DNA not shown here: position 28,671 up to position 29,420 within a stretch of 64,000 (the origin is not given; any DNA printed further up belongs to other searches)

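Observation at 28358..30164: Tandem FMN-binding split-barrel domains, the second fused to a MenA-like UbiA prenyltransferase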

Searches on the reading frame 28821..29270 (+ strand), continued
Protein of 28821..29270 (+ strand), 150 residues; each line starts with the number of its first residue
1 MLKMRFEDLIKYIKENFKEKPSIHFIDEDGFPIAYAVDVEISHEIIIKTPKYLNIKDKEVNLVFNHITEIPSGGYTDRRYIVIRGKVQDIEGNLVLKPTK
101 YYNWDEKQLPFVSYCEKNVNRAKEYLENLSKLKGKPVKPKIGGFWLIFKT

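Call 85: find_encoding_contigs(protein=P0360, flank=8000, max_places=1)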
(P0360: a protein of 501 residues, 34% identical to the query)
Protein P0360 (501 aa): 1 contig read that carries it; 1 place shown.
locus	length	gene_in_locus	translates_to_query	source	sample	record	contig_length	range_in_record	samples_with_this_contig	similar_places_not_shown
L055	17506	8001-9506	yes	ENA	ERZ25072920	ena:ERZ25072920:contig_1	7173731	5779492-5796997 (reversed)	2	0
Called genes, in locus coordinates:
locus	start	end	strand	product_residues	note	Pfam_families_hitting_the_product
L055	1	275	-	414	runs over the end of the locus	-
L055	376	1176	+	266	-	PF00293:NUDIX (faint)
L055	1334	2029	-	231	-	PF28117:XrtH_assoc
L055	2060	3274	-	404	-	PF07969:Amidohydro_3 (faint), PF01979:Amidohydro_1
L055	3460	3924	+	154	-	PF04945:YHS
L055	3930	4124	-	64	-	-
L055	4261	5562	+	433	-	PF01554:MatE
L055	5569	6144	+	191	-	PF02525:Flavodoxin_2, PF03358:FMN_red (weak)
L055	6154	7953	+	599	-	PF00999:Na_H_Exchanger, PF02254:TrkA_N, PF27452:KefB_C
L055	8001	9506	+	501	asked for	PF01243:PNPOx_N, PF01040:UbiA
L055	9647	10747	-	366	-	PF02746:MR_MLE_N, PF13378:MR_MLE_C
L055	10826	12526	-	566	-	PF00890:FAD_binding_2, PF01266:DAO, PF03486:HI0933_like (faint), PF12831:FAD_oxidored, PF13450:NAD_binding_8 (weak), PF01266:DAO (weak)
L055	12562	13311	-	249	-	PF00106:adh_short, PF08659:KR, PF13561:adh_short_C2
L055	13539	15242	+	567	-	PF07992:Pyr_redox_2 (faint), PF00571:CBS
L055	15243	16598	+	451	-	PF05896:NQRA_N, PF13375:RnfC_N (weak), PF24836:NQRA_2nd, PF11973:NQRA_SLBB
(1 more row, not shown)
